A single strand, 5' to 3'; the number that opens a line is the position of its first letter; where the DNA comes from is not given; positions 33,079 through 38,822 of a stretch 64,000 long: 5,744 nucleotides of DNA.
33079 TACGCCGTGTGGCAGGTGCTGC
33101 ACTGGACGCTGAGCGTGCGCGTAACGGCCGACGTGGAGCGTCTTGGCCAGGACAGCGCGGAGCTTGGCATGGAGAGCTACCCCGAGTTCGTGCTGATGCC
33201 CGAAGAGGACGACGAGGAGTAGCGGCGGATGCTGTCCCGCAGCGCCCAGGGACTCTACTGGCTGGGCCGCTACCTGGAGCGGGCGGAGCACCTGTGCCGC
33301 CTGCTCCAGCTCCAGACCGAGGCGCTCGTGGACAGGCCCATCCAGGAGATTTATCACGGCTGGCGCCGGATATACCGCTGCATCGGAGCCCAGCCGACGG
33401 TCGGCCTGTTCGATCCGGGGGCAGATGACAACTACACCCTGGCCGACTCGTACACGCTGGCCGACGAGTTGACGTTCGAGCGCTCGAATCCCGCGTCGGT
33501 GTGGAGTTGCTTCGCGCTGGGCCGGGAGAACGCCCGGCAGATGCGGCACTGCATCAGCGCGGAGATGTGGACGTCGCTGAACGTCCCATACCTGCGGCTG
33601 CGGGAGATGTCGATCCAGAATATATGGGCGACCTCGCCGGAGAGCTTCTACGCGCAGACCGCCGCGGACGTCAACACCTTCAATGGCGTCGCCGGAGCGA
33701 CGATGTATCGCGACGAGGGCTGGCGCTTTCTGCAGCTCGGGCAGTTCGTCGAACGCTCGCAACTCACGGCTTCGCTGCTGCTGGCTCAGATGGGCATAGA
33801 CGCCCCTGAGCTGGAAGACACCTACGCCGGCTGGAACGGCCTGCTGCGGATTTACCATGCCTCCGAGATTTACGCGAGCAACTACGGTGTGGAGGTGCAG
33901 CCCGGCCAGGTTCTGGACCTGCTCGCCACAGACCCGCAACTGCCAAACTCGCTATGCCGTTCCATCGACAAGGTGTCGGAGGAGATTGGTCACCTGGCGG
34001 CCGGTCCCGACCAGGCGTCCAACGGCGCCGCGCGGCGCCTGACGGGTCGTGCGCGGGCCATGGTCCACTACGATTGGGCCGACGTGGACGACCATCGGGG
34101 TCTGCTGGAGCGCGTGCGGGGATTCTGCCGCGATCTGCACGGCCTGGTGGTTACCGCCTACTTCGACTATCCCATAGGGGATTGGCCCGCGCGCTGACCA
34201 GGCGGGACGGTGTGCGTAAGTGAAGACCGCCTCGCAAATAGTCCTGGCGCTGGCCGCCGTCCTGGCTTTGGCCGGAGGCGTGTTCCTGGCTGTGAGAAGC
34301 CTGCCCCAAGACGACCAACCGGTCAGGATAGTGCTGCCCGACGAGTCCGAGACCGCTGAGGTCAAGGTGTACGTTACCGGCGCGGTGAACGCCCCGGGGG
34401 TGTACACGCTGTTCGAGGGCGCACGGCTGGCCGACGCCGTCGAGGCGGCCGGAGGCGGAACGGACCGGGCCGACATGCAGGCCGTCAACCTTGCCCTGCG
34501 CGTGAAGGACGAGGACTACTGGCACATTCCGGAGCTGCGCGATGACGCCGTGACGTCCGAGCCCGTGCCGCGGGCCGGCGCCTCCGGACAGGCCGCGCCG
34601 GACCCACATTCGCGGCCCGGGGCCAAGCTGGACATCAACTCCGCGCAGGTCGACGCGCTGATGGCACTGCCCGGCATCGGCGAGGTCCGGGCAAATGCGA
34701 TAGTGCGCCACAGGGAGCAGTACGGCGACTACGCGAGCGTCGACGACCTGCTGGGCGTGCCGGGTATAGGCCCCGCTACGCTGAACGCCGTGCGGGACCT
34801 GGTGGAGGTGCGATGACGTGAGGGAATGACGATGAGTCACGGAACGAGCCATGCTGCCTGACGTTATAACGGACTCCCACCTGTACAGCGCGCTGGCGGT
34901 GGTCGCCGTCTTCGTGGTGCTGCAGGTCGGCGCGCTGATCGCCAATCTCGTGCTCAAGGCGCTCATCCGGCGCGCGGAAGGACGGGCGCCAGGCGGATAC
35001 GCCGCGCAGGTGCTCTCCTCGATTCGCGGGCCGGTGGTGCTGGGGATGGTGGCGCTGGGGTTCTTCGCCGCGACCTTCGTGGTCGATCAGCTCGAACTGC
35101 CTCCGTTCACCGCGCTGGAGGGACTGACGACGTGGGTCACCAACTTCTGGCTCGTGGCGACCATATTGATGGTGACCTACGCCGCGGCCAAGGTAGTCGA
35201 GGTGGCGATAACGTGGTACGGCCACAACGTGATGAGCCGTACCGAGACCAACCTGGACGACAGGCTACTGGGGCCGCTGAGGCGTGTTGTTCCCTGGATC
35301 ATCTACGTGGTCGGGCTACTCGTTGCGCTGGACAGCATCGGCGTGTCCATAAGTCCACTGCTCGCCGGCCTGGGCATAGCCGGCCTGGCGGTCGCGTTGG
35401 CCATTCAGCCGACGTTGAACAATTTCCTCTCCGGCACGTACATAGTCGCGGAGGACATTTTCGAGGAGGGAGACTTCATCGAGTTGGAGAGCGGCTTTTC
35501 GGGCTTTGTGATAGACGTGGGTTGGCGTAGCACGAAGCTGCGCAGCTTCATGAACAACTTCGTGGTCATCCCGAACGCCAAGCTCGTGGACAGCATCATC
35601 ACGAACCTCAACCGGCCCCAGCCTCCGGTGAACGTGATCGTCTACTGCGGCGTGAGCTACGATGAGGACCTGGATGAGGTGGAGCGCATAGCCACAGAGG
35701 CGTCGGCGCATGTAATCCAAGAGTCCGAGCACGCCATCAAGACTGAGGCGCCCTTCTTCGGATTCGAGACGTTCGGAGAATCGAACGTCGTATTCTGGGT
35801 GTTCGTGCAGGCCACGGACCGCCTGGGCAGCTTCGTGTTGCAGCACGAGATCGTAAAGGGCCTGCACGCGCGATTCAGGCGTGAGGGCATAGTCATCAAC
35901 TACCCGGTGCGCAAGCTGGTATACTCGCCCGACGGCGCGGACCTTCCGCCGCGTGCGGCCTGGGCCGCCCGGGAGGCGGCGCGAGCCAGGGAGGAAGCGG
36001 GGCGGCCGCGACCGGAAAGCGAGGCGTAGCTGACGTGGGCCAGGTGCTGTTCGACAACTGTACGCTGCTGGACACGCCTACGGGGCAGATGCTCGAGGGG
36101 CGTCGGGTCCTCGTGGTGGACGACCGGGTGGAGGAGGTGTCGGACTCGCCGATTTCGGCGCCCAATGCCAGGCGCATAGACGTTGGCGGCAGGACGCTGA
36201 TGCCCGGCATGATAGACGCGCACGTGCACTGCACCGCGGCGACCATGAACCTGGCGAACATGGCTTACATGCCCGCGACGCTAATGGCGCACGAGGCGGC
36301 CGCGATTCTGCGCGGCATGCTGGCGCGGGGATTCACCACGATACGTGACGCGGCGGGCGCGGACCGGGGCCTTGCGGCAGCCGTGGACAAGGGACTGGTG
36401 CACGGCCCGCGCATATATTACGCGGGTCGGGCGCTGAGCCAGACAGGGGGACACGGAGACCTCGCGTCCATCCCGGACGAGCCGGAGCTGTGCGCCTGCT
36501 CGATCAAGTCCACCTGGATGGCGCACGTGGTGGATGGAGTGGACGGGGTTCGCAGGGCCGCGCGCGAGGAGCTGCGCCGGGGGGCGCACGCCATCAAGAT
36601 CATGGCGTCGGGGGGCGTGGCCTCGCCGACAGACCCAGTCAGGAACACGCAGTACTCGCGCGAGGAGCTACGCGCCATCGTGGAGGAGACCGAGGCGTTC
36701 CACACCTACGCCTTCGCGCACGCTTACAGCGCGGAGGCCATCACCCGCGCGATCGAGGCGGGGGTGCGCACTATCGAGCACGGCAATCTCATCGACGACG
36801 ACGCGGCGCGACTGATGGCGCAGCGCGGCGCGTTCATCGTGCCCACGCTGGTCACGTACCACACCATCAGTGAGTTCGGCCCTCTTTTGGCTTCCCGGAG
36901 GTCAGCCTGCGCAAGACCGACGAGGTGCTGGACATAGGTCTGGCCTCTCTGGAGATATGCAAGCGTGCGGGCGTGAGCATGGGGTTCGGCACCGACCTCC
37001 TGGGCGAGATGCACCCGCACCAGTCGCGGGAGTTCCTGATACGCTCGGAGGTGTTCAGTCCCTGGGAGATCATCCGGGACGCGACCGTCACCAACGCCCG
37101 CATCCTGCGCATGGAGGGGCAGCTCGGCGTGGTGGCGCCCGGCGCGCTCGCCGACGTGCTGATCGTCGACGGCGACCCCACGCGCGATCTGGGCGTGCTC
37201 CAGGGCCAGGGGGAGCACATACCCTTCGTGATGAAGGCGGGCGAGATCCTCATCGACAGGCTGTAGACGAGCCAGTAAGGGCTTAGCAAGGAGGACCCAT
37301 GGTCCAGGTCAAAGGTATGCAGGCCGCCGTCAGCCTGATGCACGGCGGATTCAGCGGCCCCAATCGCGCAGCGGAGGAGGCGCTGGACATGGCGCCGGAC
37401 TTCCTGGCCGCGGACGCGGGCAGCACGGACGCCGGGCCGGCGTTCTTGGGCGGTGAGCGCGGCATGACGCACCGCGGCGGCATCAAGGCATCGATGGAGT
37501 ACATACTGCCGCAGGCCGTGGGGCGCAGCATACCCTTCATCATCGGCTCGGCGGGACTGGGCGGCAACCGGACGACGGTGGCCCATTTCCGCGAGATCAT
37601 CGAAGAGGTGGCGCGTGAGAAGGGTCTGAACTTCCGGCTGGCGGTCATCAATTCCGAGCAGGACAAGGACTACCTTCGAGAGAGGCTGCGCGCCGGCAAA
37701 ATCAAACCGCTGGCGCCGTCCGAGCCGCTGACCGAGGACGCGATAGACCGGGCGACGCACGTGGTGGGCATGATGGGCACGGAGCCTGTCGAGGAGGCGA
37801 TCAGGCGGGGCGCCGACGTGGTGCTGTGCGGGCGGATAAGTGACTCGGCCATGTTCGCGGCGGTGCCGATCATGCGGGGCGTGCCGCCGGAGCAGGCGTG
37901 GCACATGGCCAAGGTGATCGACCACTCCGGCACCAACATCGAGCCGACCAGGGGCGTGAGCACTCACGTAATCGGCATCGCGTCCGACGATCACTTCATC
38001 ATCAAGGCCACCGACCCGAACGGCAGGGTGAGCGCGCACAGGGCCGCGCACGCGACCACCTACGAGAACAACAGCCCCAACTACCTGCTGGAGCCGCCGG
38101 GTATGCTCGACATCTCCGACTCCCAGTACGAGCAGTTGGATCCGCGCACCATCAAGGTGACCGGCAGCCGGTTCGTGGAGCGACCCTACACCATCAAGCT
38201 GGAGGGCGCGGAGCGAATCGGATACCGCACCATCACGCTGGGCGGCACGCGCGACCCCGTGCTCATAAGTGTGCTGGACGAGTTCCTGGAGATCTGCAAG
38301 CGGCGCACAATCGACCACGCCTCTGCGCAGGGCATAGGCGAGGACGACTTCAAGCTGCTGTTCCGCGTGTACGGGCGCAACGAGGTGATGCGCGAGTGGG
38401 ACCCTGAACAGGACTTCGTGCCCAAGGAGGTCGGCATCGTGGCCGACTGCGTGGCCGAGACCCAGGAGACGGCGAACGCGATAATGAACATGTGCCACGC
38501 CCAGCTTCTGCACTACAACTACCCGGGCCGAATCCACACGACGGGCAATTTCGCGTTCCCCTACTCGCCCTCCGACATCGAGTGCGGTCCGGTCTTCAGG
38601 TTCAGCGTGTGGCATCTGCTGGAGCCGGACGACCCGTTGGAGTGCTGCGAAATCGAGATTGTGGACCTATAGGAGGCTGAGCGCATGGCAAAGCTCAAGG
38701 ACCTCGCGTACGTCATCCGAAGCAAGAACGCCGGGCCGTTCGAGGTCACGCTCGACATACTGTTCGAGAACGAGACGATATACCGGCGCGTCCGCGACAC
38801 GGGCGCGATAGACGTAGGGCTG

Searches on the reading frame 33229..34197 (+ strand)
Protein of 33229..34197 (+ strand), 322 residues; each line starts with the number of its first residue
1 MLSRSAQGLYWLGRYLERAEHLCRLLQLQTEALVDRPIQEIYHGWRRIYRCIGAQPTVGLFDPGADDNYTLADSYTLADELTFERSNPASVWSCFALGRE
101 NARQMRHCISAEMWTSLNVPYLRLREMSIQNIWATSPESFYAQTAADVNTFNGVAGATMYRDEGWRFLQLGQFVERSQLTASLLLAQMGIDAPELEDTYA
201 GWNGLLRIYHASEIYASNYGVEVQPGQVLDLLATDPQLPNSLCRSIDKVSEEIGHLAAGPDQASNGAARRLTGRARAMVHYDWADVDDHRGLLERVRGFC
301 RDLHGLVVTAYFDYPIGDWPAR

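Call 33: search_protein_families(library=pfam, proteins=[window:33229-34197:+], max_evalue=0.00001)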
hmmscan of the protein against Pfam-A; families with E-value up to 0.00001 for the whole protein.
window:33229-34197:+ (322 aa): 1 family
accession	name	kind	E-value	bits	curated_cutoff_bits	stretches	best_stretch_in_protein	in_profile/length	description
PF04168.17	Alpha-E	-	2.8e-65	221.4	20.8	1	1-312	1-294/294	A predicted alpha-helical domain with a conserved ER motif.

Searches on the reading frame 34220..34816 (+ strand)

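Call 33: search_protein_families(library=pfam, proteins=[window:34220-34816:+], max_evalue=0.00001)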
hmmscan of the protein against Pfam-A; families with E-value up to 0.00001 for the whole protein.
window:34220-34816:+ (198 aa): 5 families
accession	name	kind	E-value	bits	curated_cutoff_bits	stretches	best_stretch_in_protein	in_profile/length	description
PF12836.13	HHH_3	-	5.5e-18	65.3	27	1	136-194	5-63/65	Helix-hairpin-helix motif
PF10531.15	SLBB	-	5.7e-15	55.3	27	1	49-97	1-48/55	SLBB domain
PF00633.29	HHH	-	1.1e-13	50.6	24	0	139-163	5-29/30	Helix-hairpin-helix motif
PF22461.2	SLBB_2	-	6.1e-09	36.3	27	1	49-91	2-46/79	SLBB domain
PF14520.12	HHH_5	-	1.6e-06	28.9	27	0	138-163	28-53/57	Helix-hairpin-helix domain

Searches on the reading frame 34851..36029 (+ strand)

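Call 33: search_protein_families(library=pfam, proteins=[window:34851-36029:+], max_evalue=0.00001)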
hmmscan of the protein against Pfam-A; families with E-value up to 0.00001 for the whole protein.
window:34851-36029:+ (392 aa): 2 families
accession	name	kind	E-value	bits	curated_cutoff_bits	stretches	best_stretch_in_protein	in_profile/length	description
PF00924.24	MS_channel_2nd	-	4.5e-16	59.1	20.2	1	189-255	3-68/68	Mechanosensitive ion channel, beta-domain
PF21088.3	MS_channel_1st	-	2.1e-08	34.5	23.1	1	150-186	6-42/42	Mechanosensitive ion channel, transmembrane helices 2/3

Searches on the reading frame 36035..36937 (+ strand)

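Call 33: search_protein_families(library=pfam, proteins=[window:36035-36937:+], max_evalue=0.00001)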
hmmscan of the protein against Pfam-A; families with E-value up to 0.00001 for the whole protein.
window:36035-36937:+ (300 aa): 2 families
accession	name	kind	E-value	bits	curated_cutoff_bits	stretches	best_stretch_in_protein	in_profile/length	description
PF01979.26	Amidohydro_1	-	1.8e-27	97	25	1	54-274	1-205/345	Amidohydrolase family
PF07969.17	Amidohydro_3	-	6.4e-06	26.3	29.7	0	48-118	3-84/472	Amidohydrolase family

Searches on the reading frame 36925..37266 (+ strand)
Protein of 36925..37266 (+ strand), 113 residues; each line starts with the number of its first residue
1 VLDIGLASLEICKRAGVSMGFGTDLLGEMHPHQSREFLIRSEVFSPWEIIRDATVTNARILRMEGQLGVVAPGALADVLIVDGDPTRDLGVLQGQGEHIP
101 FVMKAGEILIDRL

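Call 34: search_protein_families(library=pfam, proteins=[window:36925-37266:+], max_evalue=0.00001)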
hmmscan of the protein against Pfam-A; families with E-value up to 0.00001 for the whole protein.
window:36925-37266:+ (113 aa): 1 family
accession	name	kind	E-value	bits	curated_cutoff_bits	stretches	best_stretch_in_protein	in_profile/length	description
PF01979.26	Amidohydro_1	-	8.8e-10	38.8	25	1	4-107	230-343/345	Amidohydrolase family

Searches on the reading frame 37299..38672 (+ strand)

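Call 34: search_protein_families(library=pfam, proteins=[window:37299-38672:+], max_evalue=0.00001)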
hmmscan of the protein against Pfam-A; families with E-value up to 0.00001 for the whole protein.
window:37299-38672:+ (457 aa): 1 family
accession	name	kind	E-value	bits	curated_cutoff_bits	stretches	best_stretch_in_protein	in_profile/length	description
PF07287.17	AtuA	-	1.5e-22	80.4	22.8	2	64-189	60-178/437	Acyclic terpene utilisation family protein AtuA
